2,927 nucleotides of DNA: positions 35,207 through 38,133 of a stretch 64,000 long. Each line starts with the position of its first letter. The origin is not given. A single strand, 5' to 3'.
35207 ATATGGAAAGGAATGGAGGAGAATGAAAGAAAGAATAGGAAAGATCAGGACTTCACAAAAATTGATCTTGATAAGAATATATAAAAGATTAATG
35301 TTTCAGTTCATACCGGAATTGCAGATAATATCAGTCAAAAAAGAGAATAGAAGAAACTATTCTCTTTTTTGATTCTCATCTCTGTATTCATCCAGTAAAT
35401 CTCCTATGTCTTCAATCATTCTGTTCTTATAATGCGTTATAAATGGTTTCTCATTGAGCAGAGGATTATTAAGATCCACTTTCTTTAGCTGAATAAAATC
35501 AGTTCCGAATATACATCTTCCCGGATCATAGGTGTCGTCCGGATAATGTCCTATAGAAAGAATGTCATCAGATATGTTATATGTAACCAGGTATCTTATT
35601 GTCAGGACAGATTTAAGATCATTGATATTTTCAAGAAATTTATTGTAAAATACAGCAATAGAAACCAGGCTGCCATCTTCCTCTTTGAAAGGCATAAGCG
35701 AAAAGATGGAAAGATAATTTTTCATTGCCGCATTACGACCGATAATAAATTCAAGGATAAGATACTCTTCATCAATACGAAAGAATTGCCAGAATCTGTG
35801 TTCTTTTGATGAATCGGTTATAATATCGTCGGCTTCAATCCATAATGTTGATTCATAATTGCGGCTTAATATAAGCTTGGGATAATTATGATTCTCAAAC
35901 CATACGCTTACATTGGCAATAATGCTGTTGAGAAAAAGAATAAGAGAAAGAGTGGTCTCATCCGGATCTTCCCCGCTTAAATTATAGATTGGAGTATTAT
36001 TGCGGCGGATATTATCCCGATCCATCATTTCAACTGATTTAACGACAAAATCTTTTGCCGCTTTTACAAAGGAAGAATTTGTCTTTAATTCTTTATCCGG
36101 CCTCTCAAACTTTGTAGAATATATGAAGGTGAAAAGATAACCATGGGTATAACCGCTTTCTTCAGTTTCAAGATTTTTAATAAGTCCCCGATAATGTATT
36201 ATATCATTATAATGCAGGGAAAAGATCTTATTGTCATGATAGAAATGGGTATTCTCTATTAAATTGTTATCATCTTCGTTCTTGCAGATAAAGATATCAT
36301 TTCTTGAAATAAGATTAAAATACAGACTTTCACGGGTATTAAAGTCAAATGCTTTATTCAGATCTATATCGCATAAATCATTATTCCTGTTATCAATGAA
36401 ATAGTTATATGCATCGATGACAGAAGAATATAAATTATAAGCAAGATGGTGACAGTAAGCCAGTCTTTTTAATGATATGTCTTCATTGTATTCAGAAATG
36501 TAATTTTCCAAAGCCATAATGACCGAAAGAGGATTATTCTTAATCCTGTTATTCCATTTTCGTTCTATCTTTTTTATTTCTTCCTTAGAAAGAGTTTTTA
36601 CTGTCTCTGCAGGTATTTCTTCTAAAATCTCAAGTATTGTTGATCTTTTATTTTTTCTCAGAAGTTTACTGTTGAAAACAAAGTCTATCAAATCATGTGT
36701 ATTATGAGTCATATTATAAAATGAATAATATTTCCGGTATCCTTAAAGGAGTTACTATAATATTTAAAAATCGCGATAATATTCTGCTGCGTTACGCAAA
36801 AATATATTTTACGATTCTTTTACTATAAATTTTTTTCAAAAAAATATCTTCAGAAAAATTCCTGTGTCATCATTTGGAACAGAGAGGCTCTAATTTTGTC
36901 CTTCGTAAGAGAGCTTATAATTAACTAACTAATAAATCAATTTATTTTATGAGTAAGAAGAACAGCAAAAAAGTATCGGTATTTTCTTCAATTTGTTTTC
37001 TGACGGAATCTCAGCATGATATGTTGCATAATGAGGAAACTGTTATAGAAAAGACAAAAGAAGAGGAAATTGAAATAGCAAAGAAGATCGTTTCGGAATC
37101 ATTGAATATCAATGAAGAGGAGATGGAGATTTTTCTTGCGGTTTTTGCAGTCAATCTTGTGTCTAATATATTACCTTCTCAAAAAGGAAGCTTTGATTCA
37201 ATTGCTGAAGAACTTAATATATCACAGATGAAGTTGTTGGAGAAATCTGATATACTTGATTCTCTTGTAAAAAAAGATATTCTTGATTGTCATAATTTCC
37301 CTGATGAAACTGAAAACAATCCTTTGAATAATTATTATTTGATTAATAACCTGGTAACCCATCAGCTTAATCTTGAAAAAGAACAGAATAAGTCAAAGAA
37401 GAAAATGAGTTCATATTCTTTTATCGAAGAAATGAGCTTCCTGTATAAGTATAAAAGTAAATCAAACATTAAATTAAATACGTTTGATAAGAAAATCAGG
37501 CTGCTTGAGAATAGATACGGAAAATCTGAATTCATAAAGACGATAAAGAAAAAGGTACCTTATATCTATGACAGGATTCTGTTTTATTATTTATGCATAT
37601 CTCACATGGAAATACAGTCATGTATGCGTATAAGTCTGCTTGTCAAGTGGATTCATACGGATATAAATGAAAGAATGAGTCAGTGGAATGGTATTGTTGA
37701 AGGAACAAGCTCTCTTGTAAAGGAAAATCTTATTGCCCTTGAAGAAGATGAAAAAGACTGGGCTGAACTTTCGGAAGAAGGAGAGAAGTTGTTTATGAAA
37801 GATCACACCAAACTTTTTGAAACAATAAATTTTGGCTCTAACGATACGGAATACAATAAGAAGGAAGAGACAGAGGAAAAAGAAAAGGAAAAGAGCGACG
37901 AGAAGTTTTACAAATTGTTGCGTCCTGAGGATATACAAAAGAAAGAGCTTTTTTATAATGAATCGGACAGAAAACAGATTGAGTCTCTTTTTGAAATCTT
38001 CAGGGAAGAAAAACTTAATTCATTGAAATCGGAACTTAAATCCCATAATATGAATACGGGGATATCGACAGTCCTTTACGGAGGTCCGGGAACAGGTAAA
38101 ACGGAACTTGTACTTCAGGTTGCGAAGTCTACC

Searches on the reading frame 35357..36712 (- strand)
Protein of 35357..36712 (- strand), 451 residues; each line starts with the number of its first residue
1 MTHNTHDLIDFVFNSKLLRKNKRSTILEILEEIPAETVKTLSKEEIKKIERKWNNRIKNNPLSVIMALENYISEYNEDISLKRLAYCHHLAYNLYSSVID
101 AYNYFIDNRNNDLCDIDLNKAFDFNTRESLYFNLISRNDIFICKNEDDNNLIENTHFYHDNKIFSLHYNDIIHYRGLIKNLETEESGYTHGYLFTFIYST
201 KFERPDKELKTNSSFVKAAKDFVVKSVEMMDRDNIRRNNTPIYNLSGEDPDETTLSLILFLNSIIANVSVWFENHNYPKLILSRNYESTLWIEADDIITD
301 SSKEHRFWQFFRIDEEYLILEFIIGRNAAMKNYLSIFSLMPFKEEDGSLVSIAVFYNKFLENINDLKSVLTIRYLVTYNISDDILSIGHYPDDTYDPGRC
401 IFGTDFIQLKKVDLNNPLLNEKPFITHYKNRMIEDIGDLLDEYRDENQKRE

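Call 3: search_protein_families(library=pfam, proteins=[window:35357-36712:-], max_evalue=0.1)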
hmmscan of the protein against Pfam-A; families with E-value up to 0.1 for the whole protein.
window:35357-36712:- (451 aa): 1 family
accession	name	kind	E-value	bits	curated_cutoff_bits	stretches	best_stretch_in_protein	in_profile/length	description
PF08389.18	Xpo1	-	0.084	13.4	22.7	0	21-140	40-139/147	Exportin 1-like protein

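Call 4: search_protein_families(library=padloc, proteins=[window:35357-36712:-], max_evalue=0.1)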
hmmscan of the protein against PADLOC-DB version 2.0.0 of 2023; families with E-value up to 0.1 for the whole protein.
window:35357-36712:- (451 aa): 0 families

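Call 5: search_protein_families(library=ncbifam, proteins=[window:35357-36712:-], max_evalue=0.1)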
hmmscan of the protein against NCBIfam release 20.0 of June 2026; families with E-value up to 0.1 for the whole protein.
window:35357-36712:- (451 aa): 0 families

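Call 8: find_encoding_contigs(protein=window:35357-36712:-, flank=10000, max_places=10)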
Protein window:35357-36712:- (451 aa): 8 contigs read that carry it; 8 places shown.
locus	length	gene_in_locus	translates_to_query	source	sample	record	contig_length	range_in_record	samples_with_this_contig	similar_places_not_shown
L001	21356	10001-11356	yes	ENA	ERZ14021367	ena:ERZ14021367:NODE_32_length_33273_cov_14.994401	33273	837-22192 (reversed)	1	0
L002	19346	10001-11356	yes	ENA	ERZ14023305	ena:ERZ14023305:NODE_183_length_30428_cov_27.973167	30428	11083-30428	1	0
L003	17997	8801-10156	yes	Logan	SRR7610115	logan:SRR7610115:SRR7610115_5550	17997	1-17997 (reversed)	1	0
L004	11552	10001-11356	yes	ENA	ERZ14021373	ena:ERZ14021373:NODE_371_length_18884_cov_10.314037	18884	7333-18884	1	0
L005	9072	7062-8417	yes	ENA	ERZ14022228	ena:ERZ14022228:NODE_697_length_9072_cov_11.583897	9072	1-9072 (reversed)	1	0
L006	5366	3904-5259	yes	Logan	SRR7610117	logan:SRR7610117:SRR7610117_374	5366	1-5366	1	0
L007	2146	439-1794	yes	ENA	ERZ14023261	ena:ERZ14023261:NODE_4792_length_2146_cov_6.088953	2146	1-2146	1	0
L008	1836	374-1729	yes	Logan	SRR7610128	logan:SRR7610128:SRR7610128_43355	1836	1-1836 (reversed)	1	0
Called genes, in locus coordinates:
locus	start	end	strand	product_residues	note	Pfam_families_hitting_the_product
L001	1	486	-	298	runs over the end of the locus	PF12833:HTH_18, PF00165:HTH_AraC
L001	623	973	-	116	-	PF01638:HxlR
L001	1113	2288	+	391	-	PF00881:Nitroreductase, PF14512:TM1586_NiRdase (weak), PF00881:Nitroreductase, PF01613:Flavin_Reduct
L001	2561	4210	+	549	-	PF02776:TPP_enzyme_N, PF00205:TPP_enzyme_M, PF02775:TPP_enzyme_C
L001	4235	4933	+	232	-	PF03167:UDG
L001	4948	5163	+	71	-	PF11160:Hva1_TUDOR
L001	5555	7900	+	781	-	PF07944:Beta-AFase-like_GH127_cat, PF20736:Glyco_hydro127M, PF16375:DUF4986 (weak), PF20620:DUF6805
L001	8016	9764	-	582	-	PF00004:AAA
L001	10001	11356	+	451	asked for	-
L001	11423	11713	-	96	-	-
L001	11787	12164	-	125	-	PF06803:DUF1232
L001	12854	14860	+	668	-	PF10952:DUF2753 (faint), PF00515:TPR_1 (faint), PF13424:TPR_12 (weak)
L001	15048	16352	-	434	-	PF00501:AMP-binding, PF14535:AMP-binding_C_2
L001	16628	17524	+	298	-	PF00126:HTH_1, PF12849:PBP_like_2 (weak), PF03466:LysR_substrate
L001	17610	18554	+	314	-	PF03601:Cons_hypoth698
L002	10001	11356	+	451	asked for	-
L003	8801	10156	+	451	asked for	-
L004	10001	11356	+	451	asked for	-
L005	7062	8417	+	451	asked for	-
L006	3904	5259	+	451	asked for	-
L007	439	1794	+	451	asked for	-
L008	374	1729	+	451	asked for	-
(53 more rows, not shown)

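Call 9: find_homologous_proteins(query=window:35357-36712:-)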
Query window:35357-36712:- (451 aa): 1 proteins with E <= 0.001 among 7702 candidates.
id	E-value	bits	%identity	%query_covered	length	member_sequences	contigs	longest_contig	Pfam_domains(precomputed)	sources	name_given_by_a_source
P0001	3.2e-298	1007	100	100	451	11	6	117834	-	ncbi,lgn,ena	-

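Call 16: search_protein_representatives(protein=window:35357-36712:-)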
Query: 451 residues. Proteins with E-value up to 0.001 (for the whole library): 1; up to 1e-10: 1; up to 1e-30: 1. The best 1 are listed.
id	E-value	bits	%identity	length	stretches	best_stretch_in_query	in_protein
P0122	9.9e-51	189.7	99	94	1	1-94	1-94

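Call 25: predict_structure(protein=window:35357-36712:-)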
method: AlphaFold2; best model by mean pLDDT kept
length: 451 residues; sequences in the alignment: 1
mean_pLDDT: 32.1   pTM: 0.20
mean pLDDT of the five models: 32.1, 28.5, 27.7, 27.5, 26.0
residues with pLDDT >= 90: 0; 70-90: 0; 50-70: 0; < 50: 451
segments of 3 or more residues with pLDDT < 50: 1-451
pLDDT, mean of each block of 10 residues (from residue 1): 28 29 37 40 44 44 43 40 39 38 30 30 29 27 27 31 28 25 26 24 26 31 32 30 28 33 35 32 29 32 36 31 33 33 32 33 28 26 23 28 25 35 35 39 40 40
secondary structure, 60 per line:
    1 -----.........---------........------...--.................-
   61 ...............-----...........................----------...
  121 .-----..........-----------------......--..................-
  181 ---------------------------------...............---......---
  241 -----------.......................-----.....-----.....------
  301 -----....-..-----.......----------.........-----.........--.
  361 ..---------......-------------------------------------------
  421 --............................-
elements in order: H6-14 H24-31 H43-59 H61-75 H81-107 H118-121 H127-136 E154-159 E162-167 H168-179 H214-228 H232-237 H252-274 E280-284 E290-294 E306-309 E318-324 E335-343 E349-357 E372-377 H423-450

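Call 31: list_cluster_members(proteins=[window:35357-36712:-, window:31857-33863:-, window:36949-38697:+, window:34549-34926:+, window:35000-35290:+, window:30365-31669:+, window:38813-41158:-])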
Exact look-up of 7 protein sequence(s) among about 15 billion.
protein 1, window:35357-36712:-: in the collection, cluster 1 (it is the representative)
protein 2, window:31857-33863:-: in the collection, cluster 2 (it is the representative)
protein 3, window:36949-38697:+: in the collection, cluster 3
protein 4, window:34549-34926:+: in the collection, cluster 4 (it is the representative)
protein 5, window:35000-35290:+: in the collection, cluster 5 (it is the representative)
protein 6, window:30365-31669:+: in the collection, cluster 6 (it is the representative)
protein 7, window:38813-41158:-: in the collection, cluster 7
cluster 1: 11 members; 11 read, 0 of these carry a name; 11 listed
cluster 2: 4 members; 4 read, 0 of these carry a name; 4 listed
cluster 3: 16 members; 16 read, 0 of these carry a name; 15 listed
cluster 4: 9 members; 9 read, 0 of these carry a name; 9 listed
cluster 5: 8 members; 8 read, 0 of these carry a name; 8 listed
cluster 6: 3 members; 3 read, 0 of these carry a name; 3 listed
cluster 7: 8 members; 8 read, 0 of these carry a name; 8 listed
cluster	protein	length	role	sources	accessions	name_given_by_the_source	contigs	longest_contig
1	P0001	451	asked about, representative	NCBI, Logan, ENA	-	-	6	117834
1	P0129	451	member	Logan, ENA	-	-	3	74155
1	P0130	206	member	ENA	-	-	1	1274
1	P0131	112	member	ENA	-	-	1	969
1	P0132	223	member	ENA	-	-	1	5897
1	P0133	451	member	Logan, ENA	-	-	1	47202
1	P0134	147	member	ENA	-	-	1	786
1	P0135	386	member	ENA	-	-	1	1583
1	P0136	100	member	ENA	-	-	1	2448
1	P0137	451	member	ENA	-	-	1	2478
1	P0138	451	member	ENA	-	-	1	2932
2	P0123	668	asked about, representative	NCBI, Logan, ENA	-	-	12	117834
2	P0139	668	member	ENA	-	-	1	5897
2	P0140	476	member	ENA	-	-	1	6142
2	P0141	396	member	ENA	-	-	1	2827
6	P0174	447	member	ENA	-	-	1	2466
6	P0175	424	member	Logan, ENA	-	-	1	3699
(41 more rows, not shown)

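Call 44: search_dna_similar(query=window:35357-36712:-, collection=plasmids, mode=protein, max_evalue=0.01, max_rows=10)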
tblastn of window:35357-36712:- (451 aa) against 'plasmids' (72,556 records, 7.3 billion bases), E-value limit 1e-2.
No match.

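Call 64: search_protein_families(library=phrogs, proteins=[window:35357-36712:-], max_evalue=0.01)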
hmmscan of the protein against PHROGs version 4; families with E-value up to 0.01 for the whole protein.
window:35357-36712:- (451 aa): 0 families

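Call 65: search_solved_structures(query=window:35357-36712:-, max_evalue=10)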
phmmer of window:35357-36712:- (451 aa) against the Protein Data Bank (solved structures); distinct sequences matched with E-value up to 10: 0.

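Call 82: find_encoding_contigs(protein=P0175, flank=5000, max_places=4)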
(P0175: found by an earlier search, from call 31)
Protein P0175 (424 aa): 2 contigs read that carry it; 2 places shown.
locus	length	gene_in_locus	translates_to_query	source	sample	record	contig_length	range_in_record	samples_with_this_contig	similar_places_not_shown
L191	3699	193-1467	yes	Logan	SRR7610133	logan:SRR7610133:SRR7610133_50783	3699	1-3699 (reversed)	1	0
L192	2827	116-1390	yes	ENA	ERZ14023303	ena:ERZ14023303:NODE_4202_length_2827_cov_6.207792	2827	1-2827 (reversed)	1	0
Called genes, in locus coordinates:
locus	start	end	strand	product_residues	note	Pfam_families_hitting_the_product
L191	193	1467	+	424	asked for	PF00501:AMP-binding, PF14535:AMP-binding_C_2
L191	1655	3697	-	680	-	?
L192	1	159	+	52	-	?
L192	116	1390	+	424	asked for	PF00501:AMP-binding, PF14535:AMP-binding_C_2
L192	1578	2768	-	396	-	PF13181:TPR_8 (faint), PF00515:TPR_1 (faint), PF07719:TPR_2 (faint), PF13374:TPR_10 (faint), PF10952:DUF2753 (faint), PF13424:TPR_12 (weak)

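Call 83: find_encoding_contigs(protein=P0174, flank=5000, max_places=4)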
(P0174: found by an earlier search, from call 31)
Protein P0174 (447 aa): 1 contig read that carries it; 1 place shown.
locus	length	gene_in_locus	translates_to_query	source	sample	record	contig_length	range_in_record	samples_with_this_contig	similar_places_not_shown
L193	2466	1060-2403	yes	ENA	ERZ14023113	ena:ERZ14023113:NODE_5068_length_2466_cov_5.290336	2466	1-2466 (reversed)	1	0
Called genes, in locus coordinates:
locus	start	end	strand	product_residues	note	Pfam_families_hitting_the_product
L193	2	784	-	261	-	?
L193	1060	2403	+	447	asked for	PF00501:AMP-binding, PF14535:AMP-binding_C_2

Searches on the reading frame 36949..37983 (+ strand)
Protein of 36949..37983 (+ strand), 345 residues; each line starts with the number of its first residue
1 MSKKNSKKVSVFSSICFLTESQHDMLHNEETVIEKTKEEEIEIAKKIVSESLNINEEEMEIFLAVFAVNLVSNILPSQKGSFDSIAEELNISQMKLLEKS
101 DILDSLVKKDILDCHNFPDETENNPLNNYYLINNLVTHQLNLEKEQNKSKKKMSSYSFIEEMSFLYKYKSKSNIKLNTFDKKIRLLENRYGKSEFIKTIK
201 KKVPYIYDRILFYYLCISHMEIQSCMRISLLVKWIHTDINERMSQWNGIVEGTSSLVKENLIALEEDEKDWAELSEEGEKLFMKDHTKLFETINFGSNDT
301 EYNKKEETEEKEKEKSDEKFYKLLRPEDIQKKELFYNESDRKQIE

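Call 55: predict_structure(alignment_id=A2)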
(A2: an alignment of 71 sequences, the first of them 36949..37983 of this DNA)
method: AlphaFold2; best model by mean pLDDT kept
length: 345 residues; sequences in the alignment: 71
mean_pLDDT: 77.7   pTM: 0.51
mean pLDDT of the five models: 77.7, 77.1, 76.8, 76.7, 76.6
residues with pLDDT >= 90: 110; 70-90: 141; 50-70: 56; < 50: 38
segments of 3 or more residues with pLDDT < 50: 1-7, 293-320
pLDDT, mean of each block of 10 residues (from residue 1): 48 86 71 70 87 90 89 67 89 90 89 77 76 78 54 83 84 79 87 92 95 93 87 91 95 95 90 94 75 43 32 36 66 67 70
secondary structure, 60 per line:
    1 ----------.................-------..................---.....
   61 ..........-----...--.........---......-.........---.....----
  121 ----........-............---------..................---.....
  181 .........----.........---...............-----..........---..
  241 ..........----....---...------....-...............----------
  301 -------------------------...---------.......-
elements in order: H11-27 H35-52 H56-70 H82-89 H93-98 H100-108 E112-116 E128-132 H134-145 H155-172 H176-189 H194-202 H206-220 H228-235 H239-250 H255-258 E262-264 E271-274 H276-290 H338-344
